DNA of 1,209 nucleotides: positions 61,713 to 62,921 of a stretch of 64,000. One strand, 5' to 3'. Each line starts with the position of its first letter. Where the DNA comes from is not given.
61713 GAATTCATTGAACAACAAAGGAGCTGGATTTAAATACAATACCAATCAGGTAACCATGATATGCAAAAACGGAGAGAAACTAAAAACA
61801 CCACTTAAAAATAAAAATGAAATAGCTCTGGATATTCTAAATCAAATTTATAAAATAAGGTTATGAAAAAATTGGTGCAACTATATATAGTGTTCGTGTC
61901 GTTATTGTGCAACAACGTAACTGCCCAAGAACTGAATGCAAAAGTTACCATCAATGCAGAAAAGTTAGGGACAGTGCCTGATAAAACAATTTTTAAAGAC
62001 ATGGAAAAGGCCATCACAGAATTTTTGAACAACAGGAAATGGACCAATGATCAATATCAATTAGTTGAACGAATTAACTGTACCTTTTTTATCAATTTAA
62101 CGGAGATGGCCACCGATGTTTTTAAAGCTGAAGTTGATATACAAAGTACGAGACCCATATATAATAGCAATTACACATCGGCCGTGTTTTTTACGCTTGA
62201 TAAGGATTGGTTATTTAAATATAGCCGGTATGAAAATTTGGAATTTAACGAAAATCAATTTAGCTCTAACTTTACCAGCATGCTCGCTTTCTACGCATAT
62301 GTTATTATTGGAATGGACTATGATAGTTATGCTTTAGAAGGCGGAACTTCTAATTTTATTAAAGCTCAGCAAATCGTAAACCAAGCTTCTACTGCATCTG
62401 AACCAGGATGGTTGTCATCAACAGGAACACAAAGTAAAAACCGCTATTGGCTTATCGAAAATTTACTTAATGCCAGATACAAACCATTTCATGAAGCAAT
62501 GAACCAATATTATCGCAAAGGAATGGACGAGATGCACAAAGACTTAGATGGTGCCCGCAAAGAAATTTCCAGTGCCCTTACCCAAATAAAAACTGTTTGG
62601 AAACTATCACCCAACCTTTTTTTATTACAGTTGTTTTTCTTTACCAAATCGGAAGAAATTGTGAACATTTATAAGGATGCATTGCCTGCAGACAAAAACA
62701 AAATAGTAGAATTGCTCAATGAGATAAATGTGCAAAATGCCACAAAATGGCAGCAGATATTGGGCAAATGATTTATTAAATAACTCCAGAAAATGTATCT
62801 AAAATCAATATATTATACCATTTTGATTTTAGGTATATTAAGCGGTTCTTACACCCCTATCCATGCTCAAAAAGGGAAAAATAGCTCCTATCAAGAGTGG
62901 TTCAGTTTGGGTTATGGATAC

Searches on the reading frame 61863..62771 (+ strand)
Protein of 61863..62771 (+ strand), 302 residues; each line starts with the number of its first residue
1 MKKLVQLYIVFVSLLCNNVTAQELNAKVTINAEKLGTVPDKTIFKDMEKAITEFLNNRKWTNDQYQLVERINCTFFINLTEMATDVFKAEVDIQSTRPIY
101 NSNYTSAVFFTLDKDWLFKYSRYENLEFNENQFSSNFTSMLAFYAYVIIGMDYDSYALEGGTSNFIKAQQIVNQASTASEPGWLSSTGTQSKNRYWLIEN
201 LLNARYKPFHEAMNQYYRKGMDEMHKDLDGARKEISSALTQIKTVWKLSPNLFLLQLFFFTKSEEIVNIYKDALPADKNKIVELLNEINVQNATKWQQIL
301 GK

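Call 61: search_protein_families(library=pfam, proteins=[window:61863-62771:+], max_evalue=0.001)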
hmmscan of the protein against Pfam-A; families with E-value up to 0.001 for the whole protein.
window:61863-62771:+ (302 aa): 1 family
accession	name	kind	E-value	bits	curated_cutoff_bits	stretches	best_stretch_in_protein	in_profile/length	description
PF16119.10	DUF4835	-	2.7e-97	325.7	25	1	22-299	1-276/276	Domain of unknown function (DUF4835)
